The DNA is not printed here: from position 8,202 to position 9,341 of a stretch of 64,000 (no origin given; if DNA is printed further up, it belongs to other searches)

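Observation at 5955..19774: Recurrent sensor-gene to nuclease-fold-gene pairs (three instances), translationally coupled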

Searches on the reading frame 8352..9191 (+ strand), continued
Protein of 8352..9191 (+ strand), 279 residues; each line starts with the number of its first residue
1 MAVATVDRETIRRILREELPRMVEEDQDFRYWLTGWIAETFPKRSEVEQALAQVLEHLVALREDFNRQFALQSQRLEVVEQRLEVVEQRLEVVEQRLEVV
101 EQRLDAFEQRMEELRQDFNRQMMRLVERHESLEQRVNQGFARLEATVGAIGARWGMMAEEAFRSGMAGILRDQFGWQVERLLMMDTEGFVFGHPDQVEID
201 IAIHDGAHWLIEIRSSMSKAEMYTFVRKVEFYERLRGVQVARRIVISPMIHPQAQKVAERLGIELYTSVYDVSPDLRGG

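Call 20: find_encoding_contigs(protein=P0021, flank=10000, max_places=2)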
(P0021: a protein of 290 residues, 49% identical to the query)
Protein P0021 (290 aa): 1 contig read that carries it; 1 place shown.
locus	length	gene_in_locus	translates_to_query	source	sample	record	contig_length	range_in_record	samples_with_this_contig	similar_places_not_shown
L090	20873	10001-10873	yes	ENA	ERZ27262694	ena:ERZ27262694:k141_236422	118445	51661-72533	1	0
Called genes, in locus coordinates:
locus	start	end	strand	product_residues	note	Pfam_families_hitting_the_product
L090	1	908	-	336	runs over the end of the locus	PF00293:NUDIX, PF14815:NUDIX_4 (faint), PF14803:Zn_ribbon_Nudix (weak), PF00293:NUDIX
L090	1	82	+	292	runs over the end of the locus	-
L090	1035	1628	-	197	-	-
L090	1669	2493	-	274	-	PF03807:F420_oxidored, PF02153:PDH_N (faint), PF14748:P5CR_dimer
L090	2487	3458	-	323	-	PF04055:Radical_SAM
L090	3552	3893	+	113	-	-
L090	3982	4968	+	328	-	PF01926:MMR_HSR1, PF02421:FeoB_N (weak), PF02824:TGS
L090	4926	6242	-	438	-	PF01590:GAF, PF13185:GAF_2, PF13492:GAF_3, PF07730:HisKA_3, PF02518:HATPase_c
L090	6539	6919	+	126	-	PF00072:Response_reg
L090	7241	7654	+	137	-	PF00072:Response_reg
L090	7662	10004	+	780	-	PF00672:HAMP, PF01590:GAF, PF13185:GAF_2, PF13492:GAF_3, PF00512:HisKA, PF02518:HATPase_c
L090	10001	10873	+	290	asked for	PF12644:DUF3782, PF07788:PDDEXK_10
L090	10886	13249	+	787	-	PF00672:HAMP, PF01590:GAF, PF13185:GAF_2, PF13492:GAF_3, PF01590:GAF (weak), PF13185:GAF_2 (weak), PF13492:GAF_3 (weak)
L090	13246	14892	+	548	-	PF20969:MASE11, PF13185:GAF_2, PF01590:GAF, PF13492:GAF_3, PF01590:GAF (weak), PF13492:GAF_3 (weak)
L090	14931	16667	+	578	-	PF01590:GAF, PF13185:GAF_2, PF13492:GAF_3, PF01590:GAF (weak), PF13185:GAF_2 (weak)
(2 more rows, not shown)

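Call 21: find_encoding_contigs(protein=P0023, flank=10000, max_places=2)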
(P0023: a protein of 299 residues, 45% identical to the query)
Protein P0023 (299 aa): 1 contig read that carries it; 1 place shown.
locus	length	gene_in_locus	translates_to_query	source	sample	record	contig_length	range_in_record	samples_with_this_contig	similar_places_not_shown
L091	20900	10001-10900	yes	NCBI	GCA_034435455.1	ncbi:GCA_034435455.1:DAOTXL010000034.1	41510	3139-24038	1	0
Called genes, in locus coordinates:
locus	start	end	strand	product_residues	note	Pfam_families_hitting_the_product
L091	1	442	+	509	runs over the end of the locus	-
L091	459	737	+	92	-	-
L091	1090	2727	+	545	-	-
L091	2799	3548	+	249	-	PF09299:Mu-transpos_C (faint), PF12158:DUF3592 (weak)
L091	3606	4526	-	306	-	-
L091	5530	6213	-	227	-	PF00392:GntR, PF07840:FadR_C, PF07729:FCD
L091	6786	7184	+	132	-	PF00072:Response_reg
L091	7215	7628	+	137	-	PF00072:Response_reg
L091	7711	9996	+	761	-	PF00672:HAMP, PF01590:GAF, PF13185:GAF_2, PF13492:GAF_3, PF00512:HisKA, PF02518:HATPase_c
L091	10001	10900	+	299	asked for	PF12644:DUF3782, PF07788:PDDEXK_10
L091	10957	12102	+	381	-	PF13433:Peripla_BP_5, PF13458:Peripla_BP_6, PF01094:ANF_receptor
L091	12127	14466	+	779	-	PF02743:dCache_1, PF00672:HAMP, PF01590:GAF, PF13185:GAF_2, PF13492:GAF_3 (weak), PF01590:GAF, PF13185:GAF_2 (weak), PF13492:GAF_3 (weak)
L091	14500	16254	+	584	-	PF20969:MASE11, PF01590:GAF, PF13185:GAF_2, PF13492:GAF_3 (weak)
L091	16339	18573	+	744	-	PF00672:HAMP, PF01590:GAF, PF13185:GAF_2, PF13492:GAF_3, PF01590:GAF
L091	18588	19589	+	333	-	PF09084:NMT1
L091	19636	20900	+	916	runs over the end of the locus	PF02743:dCache_1, PF00672:HAMP, PF01590:GAF, PF13185:GAF_2, PF13492:GAF_3, PF01590:GAF (weak)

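Call 27: search_solved_structures(query=A1, max_evalue=10, show_alignments=2)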
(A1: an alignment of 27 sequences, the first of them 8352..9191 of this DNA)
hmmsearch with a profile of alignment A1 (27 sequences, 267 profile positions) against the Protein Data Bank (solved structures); distinct sequences matched with E-value up to 10: 80 (the best 60 are shown).
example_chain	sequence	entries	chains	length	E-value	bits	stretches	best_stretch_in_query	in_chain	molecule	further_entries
5y70_A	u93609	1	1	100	0.0037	20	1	48-121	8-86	Kinetoplastid membrane protein 11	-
9ugr_A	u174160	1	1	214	0.0042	19.9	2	46-136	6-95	Syn-F4-Link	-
9y5h_B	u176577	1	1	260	0.0043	19.8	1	15-130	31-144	sc-t-SNARE-diff-#3.3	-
7f0k_A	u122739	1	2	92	0.012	18.4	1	48-121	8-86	Kinetoplastid membrane protein KMP-11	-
2vs0_A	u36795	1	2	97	0.014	18.2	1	42-107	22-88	VIRULENCE FACTOR ESXA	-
2vrz_A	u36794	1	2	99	0.014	18.1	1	42-107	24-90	VIRULENCE FACTOR ESXA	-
9bqx_A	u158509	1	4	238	0.055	16.2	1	14-128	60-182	Amphiphysin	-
6h9l_A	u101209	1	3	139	0.075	15.8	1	5-115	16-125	Uncharacterized protein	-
7uhb_K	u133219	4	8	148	0.092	15.5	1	15-120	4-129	Multivalent miniprotein inhibitor AHB2-2GS-SB175 | Pan-variant miniprotein TRI2-2 | TRI2-2 minibinder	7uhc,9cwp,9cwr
9e2g_2E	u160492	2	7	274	0.095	15.4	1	31-99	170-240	Enkurin domain-containing protein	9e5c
6egc_A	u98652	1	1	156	0.096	15.4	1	13-132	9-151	SC_2L4HC2_23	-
2ch7_A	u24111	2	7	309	0.11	15.2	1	29-135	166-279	METHYL-ACCEPTING CHEMOTAXIS PROTEIN | Methyl-accepting chemotaxis protein 2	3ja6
9cfs_A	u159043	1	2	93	0.12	15.2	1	67-145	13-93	Long regulatory protein rop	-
8ruy_M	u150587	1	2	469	0.13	15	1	39-138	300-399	Intraflagellar transport protein 57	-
8bd7_M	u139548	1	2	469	0.17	14.6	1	39-138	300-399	Intraflagellar transport protein 57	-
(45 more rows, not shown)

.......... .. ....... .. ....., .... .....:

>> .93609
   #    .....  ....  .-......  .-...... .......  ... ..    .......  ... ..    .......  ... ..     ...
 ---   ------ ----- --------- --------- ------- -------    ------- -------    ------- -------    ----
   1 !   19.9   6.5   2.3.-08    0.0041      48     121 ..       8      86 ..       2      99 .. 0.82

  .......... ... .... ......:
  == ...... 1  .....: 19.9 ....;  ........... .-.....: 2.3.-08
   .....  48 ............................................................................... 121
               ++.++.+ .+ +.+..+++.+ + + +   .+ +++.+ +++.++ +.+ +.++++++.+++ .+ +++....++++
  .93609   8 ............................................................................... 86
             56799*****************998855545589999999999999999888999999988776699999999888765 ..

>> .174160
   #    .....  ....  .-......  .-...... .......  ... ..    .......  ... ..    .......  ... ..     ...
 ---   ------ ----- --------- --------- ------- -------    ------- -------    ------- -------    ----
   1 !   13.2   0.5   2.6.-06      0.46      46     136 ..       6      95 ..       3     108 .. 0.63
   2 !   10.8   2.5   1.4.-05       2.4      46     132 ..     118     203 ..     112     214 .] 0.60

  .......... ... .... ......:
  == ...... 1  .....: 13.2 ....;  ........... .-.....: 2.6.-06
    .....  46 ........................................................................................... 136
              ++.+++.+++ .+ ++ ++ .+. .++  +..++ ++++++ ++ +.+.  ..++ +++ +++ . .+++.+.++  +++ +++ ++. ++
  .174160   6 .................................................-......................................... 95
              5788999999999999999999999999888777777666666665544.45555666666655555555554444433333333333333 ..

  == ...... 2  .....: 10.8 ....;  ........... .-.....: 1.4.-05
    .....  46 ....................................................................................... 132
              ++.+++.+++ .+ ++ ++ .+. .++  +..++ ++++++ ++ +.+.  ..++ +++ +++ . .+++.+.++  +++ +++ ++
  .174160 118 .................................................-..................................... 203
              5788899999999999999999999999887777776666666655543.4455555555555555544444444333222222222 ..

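Call 39: search_protein_families(library=pfam, alignment_id=A4, max_evalue=0.00001)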
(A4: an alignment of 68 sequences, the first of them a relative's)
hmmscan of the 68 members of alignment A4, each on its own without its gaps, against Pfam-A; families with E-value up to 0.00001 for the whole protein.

A. member 1, L016:3719-4087:- (122 aa): 2 families
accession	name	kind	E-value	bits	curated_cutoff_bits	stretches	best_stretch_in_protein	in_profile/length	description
PF01909.29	NTP_transf_2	-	6.3e-09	36.6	21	1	19-83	3-72/93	Nucleotidyltransferase domain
PF18765.7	Polbeta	-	2.2e-07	31.4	26.9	1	31-80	12-62/93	Polymerase beta, Nucleotidyltransferase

B. families by the number of members that match (of 68 scanned): 119 families (the first 25 are shown)
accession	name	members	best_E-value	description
PF10060.15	DUF2298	4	9.3e-108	Uncharacterized membrane protein (DUF2298)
PF00291.31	PALP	4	2.9e-40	Pyridoxal-phosphate dependent enzyme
PF13579.12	Glyco_trans_4_4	3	5.9e-28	Glycosyl transferase 4-like domain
PF05685.18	Uma2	2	1.8e-47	Putative restriction endonuclease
PF00534.26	Glycos_transf_1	2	5.9e-42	Glycosyl transferases group 1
PF00361.26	Proton_antipo_M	2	2.5e-38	NADH:quinone oxidoreductase/Mrp antiporter, TM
PF13692.12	Glyco_trans_1_4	2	6.2e-37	Glycosyl transferases group 1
PF00037.32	Fer4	2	9.8e-35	4Fe-4S binding domain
PF13439.12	Glyco_transf_4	2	3.4e-29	Glycosyltransferase Family 4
PF12838.12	Fer4_7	2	1.1e-24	4Fe-4S dicluster domain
PF13237.11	Fer4_10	2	1.3e-24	4Fe-4S dicluster domain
PF12837.12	Fer4_6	2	5.3e-24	4Fe-4S binding domain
PF14697.11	Fer4_21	2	1.9e-22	4Fe-4S dicluster domain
PF13187.11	Fer4_9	2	5.4e-22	4Fe-4S dicluster domain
PF04055.27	Radical_SAM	2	3.4e-20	Radical SAM superfamily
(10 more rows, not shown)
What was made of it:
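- Downstream neighbours hit 119 families (call 39). Among family-wide neighbours, one locus has a nucleotidyltransferase and two have Uma2 (call 39).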

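Call 40: predict_structure(alignment_id=A3)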
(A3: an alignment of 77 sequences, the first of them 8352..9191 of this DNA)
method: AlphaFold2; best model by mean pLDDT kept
length: 279 residues; sequences in the alignment: 77
mean_pLDDT: 83.8   pTM: 0.46
mean pLDDT of the five models: 83.8, 82.8, 82.1, 79.1, 78.1
residues with pLDDT >= 90: 141; 70-90: 96; 50-70: 27; < 50: 15
segments of 3 or more residues with pLDDT < 50: 1-3, 148-154
pLDDT, mean of each block of 10 residues (from residue 1): 60 78 79 70 60 83 91 95 96 96 96 94 89 77 52 57 85 86 94 94 88 93 97 94 92 95 91 64
secondary structure, 60 per line:
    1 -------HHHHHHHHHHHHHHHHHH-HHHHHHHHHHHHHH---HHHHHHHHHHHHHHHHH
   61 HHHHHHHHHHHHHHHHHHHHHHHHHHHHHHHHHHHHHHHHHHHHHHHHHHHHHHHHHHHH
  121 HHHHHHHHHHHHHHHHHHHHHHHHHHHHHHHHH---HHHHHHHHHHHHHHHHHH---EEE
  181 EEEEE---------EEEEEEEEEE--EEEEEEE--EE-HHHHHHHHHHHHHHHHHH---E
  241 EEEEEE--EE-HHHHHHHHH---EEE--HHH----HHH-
elements in order: H8-25 H27-40 H44-153 H157-174 E178-185 E195-204 E207-213 H219-236 E240-246 H252-260 E264-266
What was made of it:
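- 8352..9191 (+): PDX1: N-terminal helices, long coiled coil, and a PD-(D/E)XK domain (DUF3782 + PDDEXK_10). Motif III reads E-I-R instead of E-x-K. AF2 model pLDDT 83.8 (call 40).
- On PDDEXK_10 / PD-(D/E)XK superfamily: In the AF2 model, residues 157-266 run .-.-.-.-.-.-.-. with pLDDT around 85-97 (call 40).
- On DUF3782 coiled-coil stalk: The model has a single helix at 44-153 (call 40).
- AF2 model with one long helix (residues 44-153) followed by alpha-beta-beta-beta-alpha-beta-alpha-beta (call 40).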

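Call 42: fold_search(model_id=the predicted structure, library=pdb)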
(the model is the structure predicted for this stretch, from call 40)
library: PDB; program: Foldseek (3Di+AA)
matches with E <= 10: 1029; with E <= 0.001: 2
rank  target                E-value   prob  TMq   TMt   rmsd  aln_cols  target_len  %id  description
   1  2vld_B                9.1e-04  1.00  0.28  0.33   6.1       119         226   16  crystal structure of a repair endonuclease from Pyrococcus abyssi (released 2009-05-19)
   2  2vld_A                9.1e-04  1.00  0.28  0.33   6.1       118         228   16  crystal structure of a repair endonuclease from Pyrococcus abyssi (released 2009-05-19)
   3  5gkj_B                1.2e-03  1.00  0.29  0.35   3.5       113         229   17  Structure of EndoMS in apo form (released 2016-11-02)
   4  5gke_A                1.8e-03  1.00  0.28  0.32   3.8       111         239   17  Structure of EndoMS-dsDNA1 complex (released 2016-11-02)
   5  4f0q_D                4.8e-03  0.98  0.27  0.18   8.7       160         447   14  MspJI Restriction Endonuclease - P21 Form (released 2012-08-08)
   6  5gkj_A                5.1e-03  1.00  0.22  0.28   2.2        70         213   21  Structure of EndoMS in apo form (released 2016-11-02)
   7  1xmx                  6.5e-03  1.00  0.27  0.21   4.3       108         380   17  Crystal structure of protein VC1899 from Vibrio cholerae (released 2004-11-16)
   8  5act_B                2.0e-02  0.82  0.18  0.22   7.6        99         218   17  W228S-Investigation of the impact from residues W228 and Y233 in the metallo-beta-lactamase GIM-1 (released 2015-12-23)
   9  2y87                  2.4e-02  0.95  0.20  0.24   6.4        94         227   18  Native VIM-7. Structural and computational investigations of VIM-7: Insights into the substrate specificity of VIM metal (released 2011-06-15)
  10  5acp_A                2.4e-02  0.80  0.18  0.22   7.6        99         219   17  W228R-Investigation of the impact from residues W228 and Y233 in the metallo-beta-lactamase GIM-1 (released 2015-12-23)
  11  5act_A                2.5e-02  0.77  0.18  0.22   7.4        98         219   19  W228S-Investigation of the impact from residues W228 and Y233 in the metallo-beta-lactamase GIM-1 (released 2015-12-23)
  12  5ev8_C                2.9e-02  0.87  0.18  0.22   6.7        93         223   14  Crystal structure of the metallo-beta-lactamase IMP-1 in complex with the bisthiazolidine inhibitor D-CS319 (released 2016-06-01)
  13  2ynt_C                2.9e-02  0.69  0.15  0.19   8.1       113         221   12  GIM-1-3Mol native. Crystal structures of Pseudomonas aeruginosa GIM- 1: active site plasticity in metallo-beta-lactama (released 2013-07-24)
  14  5acq_B                2.9e-02  0.30  0.14  0.16   9.5       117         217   13  W228A-Investigation of the impact from residues W228 and Y233 in the metallo-beta-lactamase GIM-1 (released 2015-12-23)
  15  9cv3                  3.0e-02  0.92  0.19  0.22   6.1        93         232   14  Crystal structure of the metallo-beta-lactamase VIM-20 with L-captopril (released 2025-07-09)
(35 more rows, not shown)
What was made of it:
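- On PDDEXK_10 / PD-(D/E)XK superfamily: Foldseek finds NucS/EndoMS, MspJI and VC1899 (call 42).
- Checked: An AlphaFold model has the alpha-beta-beta-beta-alpha-beta core, and its best solved-structure matches are NucS/EndoMS (calls 40, 42).
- Foldseek top hits NucS 2vld, EndoMS 5gkj, MspJI and VC1899 (call 42).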

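Call 59: search_protein_families(library=padloc, proteins=[window:8352-9191:+], max_evalue=0.01)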
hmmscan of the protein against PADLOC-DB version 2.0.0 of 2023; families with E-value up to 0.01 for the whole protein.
window:8352-9191:+ (279 aa): 18 families
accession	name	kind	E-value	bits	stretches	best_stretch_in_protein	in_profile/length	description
PDLC01085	C3a181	-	6.7e-17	60.1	1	15-267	3-226/226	Diadenylate cyclase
PDLC03863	LmuB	-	3.5e-05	20.7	1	46-146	210-305/610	-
PDLC00006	DruC1|DruC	-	9.3e-05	19.1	1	41-149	138-242/626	Unknown function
PDLC02740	PbeC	-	0.00021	18.2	1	50-145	186-280/648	PbeC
PDLC02668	DndD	-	0.0014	15.7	1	72-145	210-283/659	DndD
PDLC00580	JetC3|JetC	-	0.0025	14.1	1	47-146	299-397/1068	DUF3584 domain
PDLC00518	JetC1|JetC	-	0.0025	13.7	1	45-138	326-419/1112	DUF3584 domain; MukB-like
PDLC01887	CARF4--CARF_PDDEXK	-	0.0026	15.3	0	194-264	186-256/285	-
PDLC03859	LmuB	-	0.0026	15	1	45-127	411-484/611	-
PDLC00551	JetC2|JetC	-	0.0026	13.6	1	63-135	870-989/1365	DUF3584 domain; MukB-like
PDLC02730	PbeC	-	0.0027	14.5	1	37-123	399-484/651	PbeC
PDLC00601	ZorA1|ZorA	-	0.0029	14.3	1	46-143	330-425/699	MotA/ExbB/TolQ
PDLC00509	JetC1|JetC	-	0.0033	13.5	1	43-160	298-413/1158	DUF3584 domain; MukB-like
PDLC02663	DndD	-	0.0036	14.2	1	30-131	396-499/675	DndD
PDLC02731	PbeC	-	0.004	14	1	56-144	195-282/645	PbeC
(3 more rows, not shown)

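Call 60: search_protein_families(library=ncbifam, proteins=[window:8352-9191:+], max_evalue=0.001)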
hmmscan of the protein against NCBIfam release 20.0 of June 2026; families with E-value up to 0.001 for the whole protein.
window:8352-9191:+ (279 aa): 6 families
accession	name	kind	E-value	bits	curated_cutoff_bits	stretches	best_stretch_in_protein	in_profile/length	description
TIGR02168.1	SMC_prok_B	equivalog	0.00011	20.2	567.35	1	46-138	854-942/1181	chromosome segregation protein SMC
NF045487.1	ASRP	equivalog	0.00019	20.2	300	1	40-138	329-426/593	archaea-specific SMC-related protein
NF041922.1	DLP_LeoA_gen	subfamily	0.00027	20.1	325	1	26-145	224-335/532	LeoA/HP0731 family dynamin-like GTPase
TIGR02169.1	SMC_prok_A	equivalog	0.00069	17.4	729.4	1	47-147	338-437/1165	chromosome segregation protein SMC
NF003034.1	PRK03918.1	equivalog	0.00071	17.7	700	1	55-144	591-683/878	DNA double-strand break repair ATPase Rad50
TIGR03185.1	DNA_S_dndD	equivalog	0.0009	17.8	245.85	0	66-145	202-280/650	DNA sulfur modification protein DndD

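Call 61: search_protein_families(library=phrogs, proteins=[window:8352-9191:+], max_evalue=0.001)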
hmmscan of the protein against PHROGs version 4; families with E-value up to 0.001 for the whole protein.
window:8352-9191:+ (279 aa): 3 families
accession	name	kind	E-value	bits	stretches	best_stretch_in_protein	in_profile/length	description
phrog_12015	-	unknown function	5.3e-06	27.1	1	73-119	118-164/165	-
phrog_1193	-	other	0.0004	21.3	1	73-122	5-50/76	hemolysin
phrog_5218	-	unknown function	0.00098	18.3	0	54-138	51-142/1599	-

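Call 69: find_related_loci(query=A1, collection=viral_contigs, flank=5000)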
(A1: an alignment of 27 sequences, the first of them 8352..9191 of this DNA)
Query A1 (279 aa) in viral_contigs; peptide patterns used: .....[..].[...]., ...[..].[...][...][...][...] (x = any residue, [..] = any of these).
39 stretches matched a pattern, but none encodes a relative of the query by tblastn (E <= 1e-3).
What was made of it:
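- Not found in 2.9 million viral contigs (call 69), and no PHROG for the nuclease domain (call 61).
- Tried and rejected: The viral-contig scan found no PDX relative (call 69), so a phage origin was dropped.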
